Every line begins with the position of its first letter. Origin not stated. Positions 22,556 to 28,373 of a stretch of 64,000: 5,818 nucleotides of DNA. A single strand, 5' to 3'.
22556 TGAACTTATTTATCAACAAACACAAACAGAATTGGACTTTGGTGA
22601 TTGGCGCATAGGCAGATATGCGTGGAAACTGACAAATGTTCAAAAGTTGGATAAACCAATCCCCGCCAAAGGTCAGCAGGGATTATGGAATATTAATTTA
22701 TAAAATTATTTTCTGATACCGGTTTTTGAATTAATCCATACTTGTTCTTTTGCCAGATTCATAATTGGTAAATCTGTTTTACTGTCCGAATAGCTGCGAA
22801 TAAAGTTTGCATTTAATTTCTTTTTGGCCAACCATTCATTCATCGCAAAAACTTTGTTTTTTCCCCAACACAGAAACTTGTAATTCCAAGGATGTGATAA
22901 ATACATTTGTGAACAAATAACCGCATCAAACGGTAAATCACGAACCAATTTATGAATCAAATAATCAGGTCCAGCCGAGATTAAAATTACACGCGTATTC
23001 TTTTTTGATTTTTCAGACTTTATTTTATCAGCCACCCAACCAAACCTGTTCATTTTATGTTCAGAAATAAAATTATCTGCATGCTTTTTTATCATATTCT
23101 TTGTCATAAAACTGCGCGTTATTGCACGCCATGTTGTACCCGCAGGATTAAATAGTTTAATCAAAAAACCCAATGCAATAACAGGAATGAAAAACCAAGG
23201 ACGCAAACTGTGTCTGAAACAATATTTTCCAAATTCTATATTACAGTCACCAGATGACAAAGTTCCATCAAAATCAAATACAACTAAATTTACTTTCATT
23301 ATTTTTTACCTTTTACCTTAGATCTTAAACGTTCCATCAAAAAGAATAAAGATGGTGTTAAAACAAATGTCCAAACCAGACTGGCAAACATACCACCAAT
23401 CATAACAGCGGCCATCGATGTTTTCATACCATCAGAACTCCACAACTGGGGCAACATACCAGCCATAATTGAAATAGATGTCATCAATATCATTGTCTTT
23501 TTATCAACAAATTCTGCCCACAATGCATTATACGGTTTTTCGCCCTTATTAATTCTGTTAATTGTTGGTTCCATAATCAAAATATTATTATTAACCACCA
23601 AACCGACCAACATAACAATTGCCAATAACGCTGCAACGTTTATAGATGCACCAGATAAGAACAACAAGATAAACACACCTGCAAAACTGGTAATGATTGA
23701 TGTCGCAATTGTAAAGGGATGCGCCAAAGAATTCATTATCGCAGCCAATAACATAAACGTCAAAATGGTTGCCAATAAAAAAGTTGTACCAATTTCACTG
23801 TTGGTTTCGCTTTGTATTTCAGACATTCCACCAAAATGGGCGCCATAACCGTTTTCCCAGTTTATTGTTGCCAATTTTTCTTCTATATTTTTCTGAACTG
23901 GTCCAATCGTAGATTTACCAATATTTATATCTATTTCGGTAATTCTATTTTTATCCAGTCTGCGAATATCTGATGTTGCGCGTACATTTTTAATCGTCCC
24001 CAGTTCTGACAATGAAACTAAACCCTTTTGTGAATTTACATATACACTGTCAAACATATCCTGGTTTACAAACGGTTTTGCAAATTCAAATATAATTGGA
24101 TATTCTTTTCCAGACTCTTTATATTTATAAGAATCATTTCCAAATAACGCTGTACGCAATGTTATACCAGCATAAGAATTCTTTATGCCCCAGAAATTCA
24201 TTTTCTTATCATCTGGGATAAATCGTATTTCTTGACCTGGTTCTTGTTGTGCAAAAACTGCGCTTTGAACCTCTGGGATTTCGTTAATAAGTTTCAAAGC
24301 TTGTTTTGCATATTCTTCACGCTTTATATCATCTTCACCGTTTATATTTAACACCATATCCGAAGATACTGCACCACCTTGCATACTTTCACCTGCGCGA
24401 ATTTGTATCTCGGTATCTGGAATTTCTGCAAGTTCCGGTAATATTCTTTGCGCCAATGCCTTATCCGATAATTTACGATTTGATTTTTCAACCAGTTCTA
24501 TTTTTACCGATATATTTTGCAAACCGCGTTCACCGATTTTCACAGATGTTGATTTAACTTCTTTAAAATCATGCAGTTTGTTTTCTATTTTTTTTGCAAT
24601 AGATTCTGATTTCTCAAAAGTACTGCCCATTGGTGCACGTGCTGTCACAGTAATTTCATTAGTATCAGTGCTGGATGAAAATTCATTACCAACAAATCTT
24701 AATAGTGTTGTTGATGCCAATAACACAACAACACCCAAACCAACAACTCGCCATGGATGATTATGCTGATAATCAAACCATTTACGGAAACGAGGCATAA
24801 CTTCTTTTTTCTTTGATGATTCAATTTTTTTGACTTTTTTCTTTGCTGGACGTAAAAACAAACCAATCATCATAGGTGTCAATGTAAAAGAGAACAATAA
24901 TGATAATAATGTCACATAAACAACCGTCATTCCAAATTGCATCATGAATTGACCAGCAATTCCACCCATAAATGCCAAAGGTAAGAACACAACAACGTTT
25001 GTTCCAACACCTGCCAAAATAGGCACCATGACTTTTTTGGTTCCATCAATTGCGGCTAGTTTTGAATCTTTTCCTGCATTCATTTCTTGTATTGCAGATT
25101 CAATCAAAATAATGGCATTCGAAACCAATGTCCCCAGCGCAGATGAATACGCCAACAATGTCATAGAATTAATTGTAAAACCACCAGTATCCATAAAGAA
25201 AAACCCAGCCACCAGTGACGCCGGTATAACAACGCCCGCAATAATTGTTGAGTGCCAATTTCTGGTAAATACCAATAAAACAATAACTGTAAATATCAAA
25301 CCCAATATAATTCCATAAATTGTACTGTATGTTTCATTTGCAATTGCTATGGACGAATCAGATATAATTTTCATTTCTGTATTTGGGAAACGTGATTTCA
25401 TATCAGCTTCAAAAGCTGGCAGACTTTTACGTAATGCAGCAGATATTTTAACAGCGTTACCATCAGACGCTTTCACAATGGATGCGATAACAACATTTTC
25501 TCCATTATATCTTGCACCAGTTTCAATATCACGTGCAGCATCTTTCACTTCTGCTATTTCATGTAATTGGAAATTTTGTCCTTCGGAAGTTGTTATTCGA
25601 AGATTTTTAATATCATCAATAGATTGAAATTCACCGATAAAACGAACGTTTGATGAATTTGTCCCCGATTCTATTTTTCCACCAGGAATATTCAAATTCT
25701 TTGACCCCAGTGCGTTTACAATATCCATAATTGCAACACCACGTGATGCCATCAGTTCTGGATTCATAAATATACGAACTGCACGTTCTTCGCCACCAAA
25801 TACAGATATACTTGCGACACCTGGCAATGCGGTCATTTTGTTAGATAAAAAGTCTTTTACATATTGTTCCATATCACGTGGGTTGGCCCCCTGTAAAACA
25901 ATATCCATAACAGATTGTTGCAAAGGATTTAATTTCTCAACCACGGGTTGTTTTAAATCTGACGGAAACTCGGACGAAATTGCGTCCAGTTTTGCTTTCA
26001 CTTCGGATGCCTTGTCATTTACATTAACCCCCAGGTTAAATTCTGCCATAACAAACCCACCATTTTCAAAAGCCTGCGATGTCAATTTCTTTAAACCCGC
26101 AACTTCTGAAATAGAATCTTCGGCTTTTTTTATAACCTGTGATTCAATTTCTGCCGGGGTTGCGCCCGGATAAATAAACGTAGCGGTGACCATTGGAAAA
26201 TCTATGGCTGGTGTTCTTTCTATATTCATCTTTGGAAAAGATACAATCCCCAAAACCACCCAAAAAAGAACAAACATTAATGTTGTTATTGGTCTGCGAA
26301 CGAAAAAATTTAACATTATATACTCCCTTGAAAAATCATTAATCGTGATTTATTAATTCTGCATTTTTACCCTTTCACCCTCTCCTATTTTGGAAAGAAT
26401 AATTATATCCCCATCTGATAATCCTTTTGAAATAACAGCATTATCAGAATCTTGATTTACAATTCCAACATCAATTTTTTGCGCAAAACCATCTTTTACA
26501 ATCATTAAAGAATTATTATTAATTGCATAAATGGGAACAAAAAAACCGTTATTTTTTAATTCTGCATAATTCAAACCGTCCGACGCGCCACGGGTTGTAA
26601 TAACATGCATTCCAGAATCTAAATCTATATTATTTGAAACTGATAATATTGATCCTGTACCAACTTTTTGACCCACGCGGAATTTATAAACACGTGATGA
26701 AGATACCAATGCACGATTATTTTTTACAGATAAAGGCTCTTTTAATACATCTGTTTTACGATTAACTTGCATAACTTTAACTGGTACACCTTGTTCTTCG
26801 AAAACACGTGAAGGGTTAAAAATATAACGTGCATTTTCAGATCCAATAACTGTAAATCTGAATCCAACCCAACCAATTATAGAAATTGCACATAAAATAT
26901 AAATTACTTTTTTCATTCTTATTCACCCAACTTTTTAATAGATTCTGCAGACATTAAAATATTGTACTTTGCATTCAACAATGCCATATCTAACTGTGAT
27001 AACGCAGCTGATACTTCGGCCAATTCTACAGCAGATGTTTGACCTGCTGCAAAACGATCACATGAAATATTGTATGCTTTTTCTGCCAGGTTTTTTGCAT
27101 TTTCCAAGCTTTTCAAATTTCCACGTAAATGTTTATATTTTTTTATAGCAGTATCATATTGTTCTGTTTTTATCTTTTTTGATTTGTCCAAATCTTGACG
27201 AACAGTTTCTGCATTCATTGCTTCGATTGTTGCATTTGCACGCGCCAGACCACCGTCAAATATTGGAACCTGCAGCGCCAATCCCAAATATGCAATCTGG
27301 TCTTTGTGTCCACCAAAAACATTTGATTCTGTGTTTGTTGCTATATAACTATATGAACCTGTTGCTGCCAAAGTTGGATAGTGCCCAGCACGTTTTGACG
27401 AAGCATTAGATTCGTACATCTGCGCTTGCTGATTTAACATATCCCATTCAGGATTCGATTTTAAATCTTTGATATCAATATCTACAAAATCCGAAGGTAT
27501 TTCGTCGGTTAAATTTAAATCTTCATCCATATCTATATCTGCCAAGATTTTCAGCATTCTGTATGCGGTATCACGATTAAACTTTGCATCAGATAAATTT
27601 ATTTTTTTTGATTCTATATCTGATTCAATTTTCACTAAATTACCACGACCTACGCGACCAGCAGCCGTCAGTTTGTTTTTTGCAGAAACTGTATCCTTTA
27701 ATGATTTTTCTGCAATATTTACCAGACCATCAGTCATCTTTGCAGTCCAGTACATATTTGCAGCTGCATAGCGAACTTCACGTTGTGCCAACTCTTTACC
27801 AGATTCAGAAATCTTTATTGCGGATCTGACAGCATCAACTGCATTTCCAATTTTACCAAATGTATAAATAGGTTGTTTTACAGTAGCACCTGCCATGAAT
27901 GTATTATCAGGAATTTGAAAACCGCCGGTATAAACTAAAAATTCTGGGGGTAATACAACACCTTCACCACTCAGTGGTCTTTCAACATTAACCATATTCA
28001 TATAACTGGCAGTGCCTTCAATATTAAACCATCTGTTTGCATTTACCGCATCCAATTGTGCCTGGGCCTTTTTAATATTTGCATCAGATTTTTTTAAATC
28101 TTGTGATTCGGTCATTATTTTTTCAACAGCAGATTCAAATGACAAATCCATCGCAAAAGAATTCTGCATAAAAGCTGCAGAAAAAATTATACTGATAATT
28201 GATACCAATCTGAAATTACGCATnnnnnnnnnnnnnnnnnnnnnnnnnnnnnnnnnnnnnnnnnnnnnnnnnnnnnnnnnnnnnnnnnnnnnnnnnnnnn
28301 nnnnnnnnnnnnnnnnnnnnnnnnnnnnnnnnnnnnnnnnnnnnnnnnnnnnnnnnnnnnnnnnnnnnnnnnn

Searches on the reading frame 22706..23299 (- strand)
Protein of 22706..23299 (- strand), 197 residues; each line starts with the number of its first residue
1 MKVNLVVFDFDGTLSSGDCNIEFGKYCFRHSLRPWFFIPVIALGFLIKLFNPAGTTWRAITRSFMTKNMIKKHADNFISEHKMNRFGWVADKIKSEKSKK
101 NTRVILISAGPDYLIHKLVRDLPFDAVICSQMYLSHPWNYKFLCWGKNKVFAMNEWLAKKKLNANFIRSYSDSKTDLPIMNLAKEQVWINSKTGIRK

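Call 24: search_protein_families(library=pfam, proteins=[window:22706-23299:-], max_evalue=0.001)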
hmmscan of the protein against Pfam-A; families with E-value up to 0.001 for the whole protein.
window:22706-23299:- (197 aa): 1 family
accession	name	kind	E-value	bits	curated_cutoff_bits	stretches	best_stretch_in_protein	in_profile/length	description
PF12710.13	HAD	-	4.3e-21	76.6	27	1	6-180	1-188/189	haloacid dehalogenase-like hydrolase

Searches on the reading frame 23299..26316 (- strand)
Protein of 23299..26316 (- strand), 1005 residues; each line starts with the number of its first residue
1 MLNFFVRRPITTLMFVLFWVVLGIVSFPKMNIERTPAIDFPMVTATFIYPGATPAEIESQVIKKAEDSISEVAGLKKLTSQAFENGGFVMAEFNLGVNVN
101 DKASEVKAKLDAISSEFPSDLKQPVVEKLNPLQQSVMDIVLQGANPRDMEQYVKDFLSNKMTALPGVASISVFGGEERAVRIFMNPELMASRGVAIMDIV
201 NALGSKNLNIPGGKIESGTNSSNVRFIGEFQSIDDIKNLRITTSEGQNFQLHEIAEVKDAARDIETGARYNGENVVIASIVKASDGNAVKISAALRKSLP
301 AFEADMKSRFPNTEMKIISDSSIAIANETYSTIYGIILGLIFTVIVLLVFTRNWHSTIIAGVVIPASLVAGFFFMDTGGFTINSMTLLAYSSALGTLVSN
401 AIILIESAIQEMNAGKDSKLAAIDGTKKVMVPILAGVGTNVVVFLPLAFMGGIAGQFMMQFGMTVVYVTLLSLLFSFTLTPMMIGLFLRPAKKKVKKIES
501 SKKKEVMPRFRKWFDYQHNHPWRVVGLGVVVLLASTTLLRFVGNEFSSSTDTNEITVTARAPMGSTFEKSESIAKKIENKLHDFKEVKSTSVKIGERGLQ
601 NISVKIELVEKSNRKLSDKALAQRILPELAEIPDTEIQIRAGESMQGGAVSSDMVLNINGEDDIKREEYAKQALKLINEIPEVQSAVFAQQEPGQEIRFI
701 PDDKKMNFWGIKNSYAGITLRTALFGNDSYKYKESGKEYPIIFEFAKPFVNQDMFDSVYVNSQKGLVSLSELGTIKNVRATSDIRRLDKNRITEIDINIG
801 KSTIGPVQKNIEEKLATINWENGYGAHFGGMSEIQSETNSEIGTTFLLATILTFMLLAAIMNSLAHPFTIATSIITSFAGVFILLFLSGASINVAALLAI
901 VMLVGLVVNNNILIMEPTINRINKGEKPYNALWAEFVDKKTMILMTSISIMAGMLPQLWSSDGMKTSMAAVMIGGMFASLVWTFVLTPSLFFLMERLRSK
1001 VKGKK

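Call 20: search_protein_families(library=pfam, proteins=[window:23299-26316:-], max_evalue=0.00001)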
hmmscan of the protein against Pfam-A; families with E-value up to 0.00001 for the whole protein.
window:23299-26316:- (1005 aa): 1 family
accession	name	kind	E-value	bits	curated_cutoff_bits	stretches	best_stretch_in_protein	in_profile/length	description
PF00873.25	ACR_tran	-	5.8e-174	580.9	28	1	1-994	1-1020/1021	AcrB/AcrD/AcrF family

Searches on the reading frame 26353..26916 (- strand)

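Call 20: search_protein_families(library=pfam, proteins=[window:26353-26916:-], max_evalue=0.00001)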
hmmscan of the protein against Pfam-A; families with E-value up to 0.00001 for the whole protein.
window:26353-26916:- (187 aa): 0 families

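Call 54: search_protein_families(library=ncbifam, proteins=[window:26353-26916:-], max_evalue=0.1)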
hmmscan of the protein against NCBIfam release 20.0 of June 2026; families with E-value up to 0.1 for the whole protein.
window:26353-26916:- (187 aa): 2 families
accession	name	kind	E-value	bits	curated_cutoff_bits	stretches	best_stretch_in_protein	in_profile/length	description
TIGR01730.1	RND_mfp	subfamily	1.3e-05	24.4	94.9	1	121-185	249-321/322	efflux RND transporter periplasmic adaptor subunit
TIGR00128.1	fabD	equivalog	0.085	12.3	260.9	1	78-168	85-172/290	ACP S-malonyltransferase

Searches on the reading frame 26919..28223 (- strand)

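Call 20: search_protein_families(library=pfam, proteins=[window:26919-28223:-], max_evalue=0.00001)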
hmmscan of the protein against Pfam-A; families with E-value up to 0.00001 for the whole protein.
window:26919-28223:- (434 aa): 1 family
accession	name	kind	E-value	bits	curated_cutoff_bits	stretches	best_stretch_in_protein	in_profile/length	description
PF02321.23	OEP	-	6.1e-37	127.7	22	2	254-426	9-179/187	Outer membrane efflux protein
